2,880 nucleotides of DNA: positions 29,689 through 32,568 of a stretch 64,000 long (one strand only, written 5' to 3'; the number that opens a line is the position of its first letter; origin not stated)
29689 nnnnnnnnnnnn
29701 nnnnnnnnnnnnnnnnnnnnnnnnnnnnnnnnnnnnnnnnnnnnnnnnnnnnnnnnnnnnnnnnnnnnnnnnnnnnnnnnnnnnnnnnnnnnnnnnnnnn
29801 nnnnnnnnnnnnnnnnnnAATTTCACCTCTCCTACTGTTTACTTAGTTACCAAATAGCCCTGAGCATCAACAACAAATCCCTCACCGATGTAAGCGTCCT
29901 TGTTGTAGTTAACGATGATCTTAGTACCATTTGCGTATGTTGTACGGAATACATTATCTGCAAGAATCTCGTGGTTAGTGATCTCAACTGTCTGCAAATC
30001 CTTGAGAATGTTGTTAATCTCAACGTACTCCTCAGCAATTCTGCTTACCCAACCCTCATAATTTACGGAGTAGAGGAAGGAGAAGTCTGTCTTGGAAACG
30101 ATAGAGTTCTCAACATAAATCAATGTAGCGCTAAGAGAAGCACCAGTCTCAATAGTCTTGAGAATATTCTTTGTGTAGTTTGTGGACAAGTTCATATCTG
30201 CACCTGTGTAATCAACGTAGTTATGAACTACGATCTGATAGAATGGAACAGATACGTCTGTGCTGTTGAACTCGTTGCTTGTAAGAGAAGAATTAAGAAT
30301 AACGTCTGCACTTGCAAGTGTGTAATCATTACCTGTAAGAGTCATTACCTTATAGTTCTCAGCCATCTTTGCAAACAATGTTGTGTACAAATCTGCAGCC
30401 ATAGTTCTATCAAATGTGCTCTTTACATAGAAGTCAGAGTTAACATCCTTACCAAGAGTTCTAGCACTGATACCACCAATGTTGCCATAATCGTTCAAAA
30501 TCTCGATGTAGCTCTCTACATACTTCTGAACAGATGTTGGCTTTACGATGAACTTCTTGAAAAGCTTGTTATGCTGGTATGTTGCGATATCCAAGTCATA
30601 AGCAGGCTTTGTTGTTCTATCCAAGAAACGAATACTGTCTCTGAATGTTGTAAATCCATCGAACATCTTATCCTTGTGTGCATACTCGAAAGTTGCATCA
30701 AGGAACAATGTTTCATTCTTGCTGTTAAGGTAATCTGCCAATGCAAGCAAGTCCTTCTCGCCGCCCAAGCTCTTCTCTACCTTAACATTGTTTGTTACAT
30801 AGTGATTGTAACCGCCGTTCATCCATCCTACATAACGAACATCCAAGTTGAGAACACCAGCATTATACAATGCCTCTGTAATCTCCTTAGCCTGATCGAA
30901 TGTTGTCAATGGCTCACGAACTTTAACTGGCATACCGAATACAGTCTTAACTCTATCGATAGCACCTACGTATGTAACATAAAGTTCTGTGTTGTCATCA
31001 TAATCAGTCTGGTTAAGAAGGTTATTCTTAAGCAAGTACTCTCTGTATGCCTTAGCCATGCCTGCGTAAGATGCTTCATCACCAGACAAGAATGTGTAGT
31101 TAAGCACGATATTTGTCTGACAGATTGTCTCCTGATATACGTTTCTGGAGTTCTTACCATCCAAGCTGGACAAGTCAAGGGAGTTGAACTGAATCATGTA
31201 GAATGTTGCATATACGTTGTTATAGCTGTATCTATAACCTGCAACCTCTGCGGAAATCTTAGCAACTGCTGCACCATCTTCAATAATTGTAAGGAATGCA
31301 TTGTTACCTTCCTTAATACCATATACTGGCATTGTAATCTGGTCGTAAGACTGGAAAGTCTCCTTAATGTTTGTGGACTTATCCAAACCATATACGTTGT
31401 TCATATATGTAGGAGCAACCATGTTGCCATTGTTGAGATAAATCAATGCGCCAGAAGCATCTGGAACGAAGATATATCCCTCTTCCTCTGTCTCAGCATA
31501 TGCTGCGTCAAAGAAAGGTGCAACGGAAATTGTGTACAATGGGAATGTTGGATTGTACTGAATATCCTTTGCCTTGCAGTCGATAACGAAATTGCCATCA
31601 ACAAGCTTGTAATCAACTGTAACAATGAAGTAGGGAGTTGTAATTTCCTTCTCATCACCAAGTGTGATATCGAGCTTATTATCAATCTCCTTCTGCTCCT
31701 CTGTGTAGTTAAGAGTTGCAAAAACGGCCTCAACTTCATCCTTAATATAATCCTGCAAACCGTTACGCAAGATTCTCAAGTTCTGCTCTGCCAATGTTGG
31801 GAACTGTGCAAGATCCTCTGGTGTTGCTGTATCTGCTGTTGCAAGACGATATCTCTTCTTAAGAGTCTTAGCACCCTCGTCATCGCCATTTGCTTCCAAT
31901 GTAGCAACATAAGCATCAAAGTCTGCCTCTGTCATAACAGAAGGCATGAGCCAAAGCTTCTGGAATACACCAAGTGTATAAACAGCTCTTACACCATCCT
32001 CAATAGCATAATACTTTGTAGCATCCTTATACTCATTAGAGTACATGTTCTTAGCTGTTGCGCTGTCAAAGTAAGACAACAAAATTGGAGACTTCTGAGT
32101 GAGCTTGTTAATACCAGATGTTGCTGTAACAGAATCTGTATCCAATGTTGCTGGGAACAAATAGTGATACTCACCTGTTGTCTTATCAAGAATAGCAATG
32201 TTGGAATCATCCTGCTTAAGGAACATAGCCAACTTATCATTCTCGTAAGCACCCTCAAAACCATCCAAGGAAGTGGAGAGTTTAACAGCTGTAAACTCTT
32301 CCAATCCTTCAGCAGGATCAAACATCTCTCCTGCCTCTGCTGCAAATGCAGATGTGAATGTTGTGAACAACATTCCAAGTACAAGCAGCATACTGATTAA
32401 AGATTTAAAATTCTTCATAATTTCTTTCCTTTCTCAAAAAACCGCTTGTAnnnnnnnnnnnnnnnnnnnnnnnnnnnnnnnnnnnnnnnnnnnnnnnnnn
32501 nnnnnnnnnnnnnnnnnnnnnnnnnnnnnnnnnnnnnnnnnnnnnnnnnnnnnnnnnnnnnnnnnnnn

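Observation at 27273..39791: Atypical carbohydrate-uptake-like locus: four sugar permeases, a 1021-aa secreted protein with a sugar-binding-like C-terminal domain, an 859-aa secreted protein and a beta-propeller/Yip1 fusion, with no ATPase, regulator or recognisable glycoside hydrolase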

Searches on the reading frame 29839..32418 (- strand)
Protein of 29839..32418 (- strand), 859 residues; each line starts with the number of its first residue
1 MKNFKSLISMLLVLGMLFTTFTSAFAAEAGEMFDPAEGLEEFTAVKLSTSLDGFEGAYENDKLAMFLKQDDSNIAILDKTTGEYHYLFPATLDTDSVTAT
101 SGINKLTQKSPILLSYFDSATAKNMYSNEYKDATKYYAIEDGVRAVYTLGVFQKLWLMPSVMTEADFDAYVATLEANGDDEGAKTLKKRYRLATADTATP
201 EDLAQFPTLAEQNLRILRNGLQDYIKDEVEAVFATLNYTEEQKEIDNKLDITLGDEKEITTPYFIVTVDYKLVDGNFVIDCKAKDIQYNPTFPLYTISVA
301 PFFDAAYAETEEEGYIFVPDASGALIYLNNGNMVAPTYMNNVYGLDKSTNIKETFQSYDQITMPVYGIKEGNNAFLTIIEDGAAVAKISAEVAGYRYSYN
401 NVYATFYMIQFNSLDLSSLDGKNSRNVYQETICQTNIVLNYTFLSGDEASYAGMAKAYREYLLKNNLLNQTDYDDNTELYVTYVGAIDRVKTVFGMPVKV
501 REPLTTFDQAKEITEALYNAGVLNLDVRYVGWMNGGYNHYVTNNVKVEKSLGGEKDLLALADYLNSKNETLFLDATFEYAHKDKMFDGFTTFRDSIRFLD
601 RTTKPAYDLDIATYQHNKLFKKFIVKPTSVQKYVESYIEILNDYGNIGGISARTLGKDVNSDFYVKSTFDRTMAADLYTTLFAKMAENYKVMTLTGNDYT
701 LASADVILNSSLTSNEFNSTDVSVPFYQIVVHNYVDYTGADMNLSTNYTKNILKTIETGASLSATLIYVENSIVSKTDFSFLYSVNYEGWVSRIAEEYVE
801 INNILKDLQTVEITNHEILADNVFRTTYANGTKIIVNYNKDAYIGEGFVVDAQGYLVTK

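Call 3: search_protein_families(library=pfam, proteins=[window:29839-32418:-], max_evalue=0.01)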
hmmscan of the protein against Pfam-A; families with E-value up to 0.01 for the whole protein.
window:29839-32418:- (859 aa): 1 family
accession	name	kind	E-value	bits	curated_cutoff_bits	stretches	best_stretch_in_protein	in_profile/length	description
PF18952.6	DUF5696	-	6.5e-175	583.6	25.6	1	257-855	15-612/612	Family of unknown function (DUF5696)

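Call 4: search_protein_families(library=ncbifam, proteins=[window:29839-32418:-], max_evalue=0.01)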
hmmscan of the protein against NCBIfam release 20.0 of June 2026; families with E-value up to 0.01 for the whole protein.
window:29839-32418:- (859 aa): 0 families

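Call 10: search_solved_structures(query=window:29839-32418:-, max_evalue=1)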
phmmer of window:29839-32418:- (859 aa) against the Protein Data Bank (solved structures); distinct sequences matched with E-value up to 1: 0.

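Call 12: find_encoding_contigs(protein=window:29839-32418:-, flank=10000, max_places=4)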
Protein window:29839-32418:- (859 aa): 5 contigs read that carry it; 2 places shown.
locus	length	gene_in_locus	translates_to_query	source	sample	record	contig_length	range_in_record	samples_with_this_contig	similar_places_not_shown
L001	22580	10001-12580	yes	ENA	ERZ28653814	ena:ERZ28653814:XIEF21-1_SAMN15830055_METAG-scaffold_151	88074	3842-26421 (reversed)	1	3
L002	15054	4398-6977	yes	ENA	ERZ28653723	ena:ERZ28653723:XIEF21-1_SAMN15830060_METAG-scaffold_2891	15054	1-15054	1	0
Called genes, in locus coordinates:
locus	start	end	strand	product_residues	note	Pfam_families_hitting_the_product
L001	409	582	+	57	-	-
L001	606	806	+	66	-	-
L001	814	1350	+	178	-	-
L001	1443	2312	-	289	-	PF01551:Peptidase_M23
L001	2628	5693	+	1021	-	PF01547:SBP_bac_1, PF13416:SBP_bac_8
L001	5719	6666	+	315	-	PF00528:BPD_transp_1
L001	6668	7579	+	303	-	PF00528:BPD_transp_1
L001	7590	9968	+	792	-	PF01436:NHL (weak), PF13432:TPR_16 (weak), PF04893:Yip1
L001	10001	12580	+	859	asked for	PF18952:DUF5696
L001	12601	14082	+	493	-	PF00528:BPD_transp_1 (weak)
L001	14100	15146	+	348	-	PF00528:BPD_transp_1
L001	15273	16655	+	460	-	PF14238:DUF4340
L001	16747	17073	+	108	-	PF02229:PC4 (weak)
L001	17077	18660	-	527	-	PF01943:Polysacc_synt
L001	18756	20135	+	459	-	PF08245:Mur_ligase_M, PF08353:MurT_C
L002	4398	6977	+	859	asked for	PF18952:DUF5696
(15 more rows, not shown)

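Call 13: find_homologous_proteins(query=window:29839-32418:-)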
Query window:29839-32418:- (859 aa): 57 proteins with E <= 0.001 among 8000 candidates.
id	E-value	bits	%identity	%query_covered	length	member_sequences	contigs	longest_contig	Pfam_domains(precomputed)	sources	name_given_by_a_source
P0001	0.0e+0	1898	100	100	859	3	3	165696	PF18952.7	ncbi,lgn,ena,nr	ncbi:MAG: hypothetical protein IKV30_00360 [Clostridia bacterium]|nr:hypothetical protein [Clostridi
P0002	0.0e+0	1701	88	100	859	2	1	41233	PF18952.7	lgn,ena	-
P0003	0.0e+0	1559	82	100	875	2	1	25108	PF18952.7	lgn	-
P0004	0.0e+0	1470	77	100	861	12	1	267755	PF18952.7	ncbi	-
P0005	4.5e-143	497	33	99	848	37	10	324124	PF18952.7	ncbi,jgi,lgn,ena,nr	ncbi:MAG: DUF5696 domain-containing protein [Bacillota bacterium]|jgi:hypothetical protein|nr:DUF569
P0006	3.7e-138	480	33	99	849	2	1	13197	PF18952.7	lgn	-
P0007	1.9e-124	435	33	100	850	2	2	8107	PF18952.7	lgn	-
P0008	4.8e-122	427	32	95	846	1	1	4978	PF18952.7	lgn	-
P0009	2.9e-117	411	33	93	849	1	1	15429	PF18952.7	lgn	-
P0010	1.6e-116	409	32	93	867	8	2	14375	PF18952.7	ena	-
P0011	1.8e-113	399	35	77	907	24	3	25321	PF18952.7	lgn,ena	-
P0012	6.0e-108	380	31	100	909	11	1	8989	PF18952.7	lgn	-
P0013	9.0e-108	380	36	70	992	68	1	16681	PF18952.7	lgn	-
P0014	1.2e-107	379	31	94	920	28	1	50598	PF18952.7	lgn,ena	-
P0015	2.8e-107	378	35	74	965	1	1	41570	PF18952.7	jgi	jgi:hypothetical protein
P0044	1.3e-63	234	27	70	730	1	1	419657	PF18952.7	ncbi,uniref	ncbi:MAG: DUF5696 domain-containing protein [Dictyoglomus turgidum]|uniref:DUF5696 domain-containing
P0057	5.8e-30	123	25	65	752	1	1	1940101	PF18952.7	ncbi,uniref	ncbi:DUF5696 domain-containing protein [Candidatus Izemoplasma sp. B36]|uniref:DUF5696 domain-contai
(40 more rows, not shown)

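Call 19: find_related_loci(query=A2, collection=genome_contigs, flank=10000)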
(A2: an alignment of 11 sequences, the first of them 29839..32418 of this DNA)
Query A2 (859 aa) in genome_contigs; peptide patterns used: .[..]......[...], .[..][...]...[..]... (x = any residue, [..] = any of these).
599 stretches matched a pattern (row limit reached: there are more); 561 encode a relative of the query (tblastn E <= 1e-3); the best 80 are kept; 80 distinct loci.
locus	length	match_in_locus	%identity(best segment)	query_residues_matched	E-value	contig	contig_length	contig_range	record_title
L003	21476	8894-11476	82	1-857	0e+0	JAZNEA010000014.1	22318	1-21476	MAG: Clostridia bacterium isolate T1900044724_TS20190190.MAGScoT_cleanbin_000004 SGB_1923_k141_1051428, whole genome sho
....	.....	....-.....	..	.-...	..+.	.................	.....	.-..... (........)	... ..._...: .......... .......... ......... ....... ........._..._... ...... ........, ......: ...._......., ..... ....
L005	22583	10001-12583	77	1-859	0e+0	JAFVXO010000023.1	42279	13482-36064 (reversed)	MAG: Clostridia bacterium isolate RGIG5486 Sheep_Colon.Co__c513146, whole genome shotgun sequence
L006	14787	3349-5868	33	8-859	1e-144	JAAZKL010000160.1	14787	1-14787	MAG: Clostridiaceae bacterium isolate AS22ysBPME_286 85523_AS22, whole genome shotgun sequence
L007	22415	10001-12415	34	51-859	7e-144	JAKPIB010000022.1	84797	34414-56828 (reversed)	MAG: Bacillota bacterium isolate USOA134_metabat.17_sub k141_950566, whole genome shotgun sequence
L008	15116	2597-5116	32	8-859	5e-144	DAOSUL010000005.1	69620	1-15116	MAG TPA_asm: Clostridiales bacterium isolate AMR_MDS_2190 NODE_264_length_69620_cov_62.460116, whole genome shotgun sequ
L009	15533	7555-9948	37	59-858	2e-158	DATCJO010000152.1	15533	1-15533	MAG TPA_asm: Tissierellaceae bacterium isolate SMAG_U7072 k141_664370, whole genome shotgun sequence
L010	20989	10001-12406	33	59-859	6e-142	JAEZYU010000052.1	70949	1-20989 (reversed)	MAG: Bacillota bacterium isolate OH_PFB_25 k127_850109, whole genome shotgun sequence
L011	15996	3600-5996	34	43-857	4e-140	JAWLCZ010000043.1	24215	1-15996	MAG: Paenibacillaceae bacterium isolate 15dZY3.bin.76 NODE_2493_length_24215_cov_3.684069, whole genome shotgun sequence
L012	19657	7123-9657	32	3-859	5e-139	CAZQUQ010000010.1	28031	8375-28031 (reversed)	MAG TPA_asm: uncultured Oscillospiraceae bacterium isolate SRP167436_co1_27 genome assembly, contig: NODE_2471_length_28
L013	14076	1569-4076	32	8-859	1e-136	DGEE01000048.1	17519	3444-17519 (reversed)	MAG TPA_asm: Hungateiclostridiaceae bacterium UBA3934 UBA3934_contig_11809, whole genome shotgun sequence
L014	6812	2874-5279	33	59-859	6e-134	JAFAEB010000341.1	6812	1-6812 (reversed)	MAG: Bacillota bacterium isolate OH_SBlB_11 k127_1643304, whole genome shotgun sequence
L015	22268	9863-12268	33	59-859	2e-133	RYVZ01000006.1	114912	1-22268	MAG: Lachnospiraceae bacterium isolate MAG_RACS_002 NODE_17_length_114912_cov_47.053649, whole genome shotgun sequence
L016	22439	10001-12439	32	48-859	2e-133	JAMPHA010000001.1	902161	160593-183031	MAG: Clostridium sp. isolate NALB_7961_30 Scaffold_#1__SCF_001__901061_bp, whole genome shotgun sequence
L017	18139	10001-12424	34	47-859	2e-139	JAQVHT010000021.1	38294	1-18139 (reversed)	MAG: Clostridia bacterium isolate STE_22 NODE_1953_length_38294_cov_14.523646_Sandtown_E, whole genome shotgun sequence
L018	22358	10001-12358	32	61-859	2e-131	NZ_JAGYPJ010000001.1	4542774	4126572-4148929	Lederbergia citrisecunda strain FJAT-49732 Scaffold1, whole genome shotgun sequence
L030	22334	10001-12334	32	59-857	5e-125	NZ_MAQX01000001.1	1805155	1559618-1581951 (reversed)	Bacillus sp. FJAT-26390 scaffold1, whole genome shotgun sequence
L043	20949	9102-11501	32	40-856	5e-120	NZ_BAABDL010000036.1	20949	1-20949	Amphibacillus indicireducens strain JCM 17250 sequence036, whole genome shotgun sequence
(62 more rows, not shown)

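Call 27: search_protein_families(library=pfam, proteins=[L006:7864-9453:+, L015:74-1135:+, L009:13946-15001:+, L018:15006-15857:-, L015:16312-18897:+, L043:15434-17182:+, L015:1151-2239:+, L030:16822-18918:+, L007:14427-15617:+, L007:20-2608:+], max_evalue=0.0001)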
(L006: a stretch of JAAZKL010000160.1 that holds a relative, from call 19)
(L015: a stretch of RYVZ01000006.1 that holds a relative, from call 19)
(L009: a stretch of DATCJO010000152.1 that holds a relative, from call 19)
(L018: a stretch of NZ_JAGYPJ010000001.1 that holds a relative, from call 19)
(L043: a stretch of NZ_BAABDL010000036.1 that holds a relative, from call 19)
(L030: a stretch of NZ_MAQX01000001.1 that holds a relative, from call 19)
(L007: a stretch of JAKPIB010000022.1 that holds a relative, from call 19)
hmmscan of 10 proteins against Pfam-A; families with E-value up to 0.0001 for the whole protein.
L006:7864-9453:+ (529 aa): 2 families
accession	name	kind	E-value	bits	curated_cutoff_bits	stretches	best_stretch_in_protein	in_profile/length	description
PF01547.30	SBP_bac_1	-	8.6e-16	59.2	26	1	154-403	18-273/307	Bacterial extracellular solute-binding protein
PF13416.11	SBP_bac_8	-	3.3e-14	53.8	27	1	151-407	4-213/279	Bacterial extracellular solute-binding protein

L015:74-1135:+ (353 aa): 5 families
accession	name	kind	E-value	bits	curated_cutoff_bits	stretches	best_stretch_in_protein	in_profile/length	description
PF13377.12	Peripla_BP_3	-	7.4e-21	75.4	26.5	1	194-350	2-166/167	Periplasmic binding protein-like domain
PF00532.27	Peripla_BP_1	-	3.2e-11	43.7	22.2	1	87-283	5-205/281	Periplasmic binding proteins and sugar binding domain of LacI family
PF00356.27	LacI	-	4.7e-09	36.4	27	1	30-66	4-40/46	Bacterial regulatory proteins, lacI family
PF13407.12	Peripla_BP_4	-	8.8e-06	25.9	35.1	1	160-333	76-257/258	Periplasmic binding protein domain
PF13412.12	HTH_24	-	8.9e-05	22.4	21.9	0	26-46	18-38/48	Winged helix-turn-helix DNA-binding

L009:13946-15001:+ (351 aa): 1 family
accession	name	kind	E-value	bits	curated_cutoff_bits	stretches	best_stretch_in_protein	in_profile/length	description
PF04616.20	Glyco_hydro_43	-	1.6e-25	90.4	32.2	1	67-272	15-223/288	Glycosyl hydrolases family 43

L018:15006-15857:- (283 aa): 6 families
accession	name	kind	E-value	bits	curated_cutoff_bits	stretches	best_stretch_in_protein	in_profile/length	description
PF02311.25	AraC_binding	-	2.5e-24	86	21.1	1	22-151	5-135/135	AraC-like ligand binding domain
PF12833.13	HTH_18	-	3e-20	72.8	33.6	1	194-271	1-78/80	Helix-turn-helix domain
PF00165.29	HTH_AraC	-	2.2e-19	69.5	26.6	2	181-221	1-41/42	Bacterial regulatory helix-turn-helix proteins, AraC family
PF07883.17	Cupin_2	-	2.4e-06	27.6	27.2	1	43-90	21-68/70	Cupin domain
PF22200.2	ExsA_N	-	7.7e-06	26.8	27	1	43-153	3-127/136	ExsA N-terminal regulatory domain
PF21621.3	MPI_cupin_dom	-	4.9e-05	23.7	27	0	39-70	28-59/79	Mannose-6-phosphate isomerase, cupin domain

L015:16312-18897:+ (861 aa): 2 families
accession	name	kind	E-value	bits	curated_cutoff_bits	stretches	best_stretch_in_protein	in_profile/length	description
PF07745.19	Glyco_hydro_53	-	2.1e-108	362.8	24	1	107-446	1-340/340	Glycosyl hydrolase family 53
PF07532.17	Big_4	-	5.6e-08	32.7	22.1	1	480-521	14-56/59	Bacterial Ig-like domain (group 4)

L043:15434-17182:+ (582 aa): 4 families
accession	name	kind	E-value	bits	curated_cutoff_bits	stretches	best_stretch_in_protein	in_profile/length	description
PF06580.19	His_kinase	-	3.1e-20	72.6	25.2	1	377-455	1-80/81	Histidine kinase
PF00672.30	HAMP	-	2.9e-08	34.3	25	1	312-361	3-52/53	HAMP domain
PF02518.31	HATPase_c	-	3.2e-05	24.8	26.4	1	474-575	7-105/111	Histidine kinase-, DNA gyrase B-, and HSP90-like ATPase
PF18947.5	HAMP_2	-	9.6e-05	22.7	24.3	0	315-360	20-65/67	HAMP domain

L015:1151-2239:+ (362 aa): 1 family
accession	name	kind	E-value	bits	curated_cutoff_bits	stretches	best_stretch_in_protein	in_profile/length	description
PF07745.19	Glyco_hydro_53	-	6.3e-107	357.9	24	1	21-360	2-340/340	Glycosyl hydrolase family 53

L030:16822-18918:+ (698 aa): 1 family
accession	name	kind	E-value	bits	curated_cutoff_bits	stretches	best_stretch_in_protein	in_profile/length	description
PF17801.7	Melibiase_C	-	4.7e-05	23.8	22.9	0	630-694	14-70/71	Alpha galactosidase C-terminal beta sandwich domain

L007:14427-15617:+ (396 aa): 3 families
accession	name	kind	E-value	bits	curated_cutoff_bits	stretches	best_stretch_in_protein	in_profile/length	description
PF13527.13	Acetyltransf_9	-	5.2e-25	88.3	25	1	3-129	2-126/127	Acetyltransferase (GNAT) domain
PF13530.11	SCP2_2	-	1.8e-14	54.6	23.2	1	297-392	4-104/105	Sterol carrier protein domain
PF17668.7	Acetyltransf_17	-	6.2e-11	43.4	25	1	178-290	2-113/114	Acetyltransferase (GNAT) domain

L007:20-2608:+ (862 aa): 2 families
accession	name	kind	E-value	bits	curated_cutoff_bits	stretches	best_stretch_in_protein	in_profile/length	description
PF02687.27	FtsX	-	4.3e-14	53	25.5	2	218-335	6-119/120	FtsX-like permease C-terminal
PF12704.14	MacB_PCD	-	6.7e-07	30.2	27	0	451-693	3-204/207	MacB-like periplasmic core domain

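Call 28: predict_structure(alignment_id=A1)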
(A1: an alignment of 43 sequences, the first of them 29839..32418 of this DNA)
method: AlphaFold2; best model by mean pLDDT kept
length: 859 residues; sequences in the alignment: 43
mean_pLDDT: 85.0   pTM: 0.83
mean pLDDT of the five models: 85.0, 85.0, 84.8, 83.9, 83.9
residues with pLDDT >= 90: 435; 70-90: 296; 50-70: 91; < 50: 37
segments of 3 or more residues with pLDDT < 50: 17-31, 252-259, 352-357
pLDDT, mean of each block of 10 residues (from residue 1): 62 56 38 71 89 93 93 92 90 65 74 80 58 78 88 66 91 90 90 84 79 84 76 85 75 45 87 96 85 88 83 86 87 73 83 55 94 95 94 79 92 67 69 89 95 97 93 90 94 86 96 97 96 91 91 96 95 93 75 86 75 64 90 94 92 88 82 93 95 91 93 78 94 94 91 95 95 83 91 97 94 96 96 97 94 95
secondary structure, 60 per line:
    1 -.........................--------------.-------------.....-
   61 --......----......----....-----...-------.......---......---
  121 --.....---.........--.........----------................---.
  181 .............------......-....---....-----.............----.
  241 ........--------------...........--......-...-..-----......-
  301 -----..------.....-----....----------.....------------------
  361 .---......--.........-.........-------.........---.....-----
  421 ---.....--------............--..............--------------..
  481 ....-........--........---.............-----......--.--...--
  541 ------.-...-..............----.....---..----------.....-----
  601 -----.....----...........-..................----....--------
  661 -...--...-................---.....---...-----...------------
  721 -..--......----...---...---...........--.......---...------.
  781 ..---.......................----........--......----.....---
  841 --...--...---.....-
elements in order (helices of 4 or more, strands of 3 or more residues): H2-26 E55-59 E63-68 E73-78 E83-86 H102-108 E112-117 E123-127 E134-139 E142-150 E161-163 H164-176 H180-189 E190-193 H200-205 H207-210 E214-217 H223-235 H240-248 E263-273 E276-281 E294-299 E314-318 E324-327 E338-342 E365-370 E373-381 E386-391 E399-407 E411-415 E424-428 E437-445 H451-464 E479-484 E486-493 E496-503 H507-519 E525-530 H553-566 E571-575 H591-594 E606-610 E615-625 H627-644 E649-652 E662-664 E667-669 H671-686 E690-694 E706-708 H726-731 E736-738 H748-758 E761-767 H787-808 E813-820 E823-828 E833-837 E843-845 E848-850 E854-858
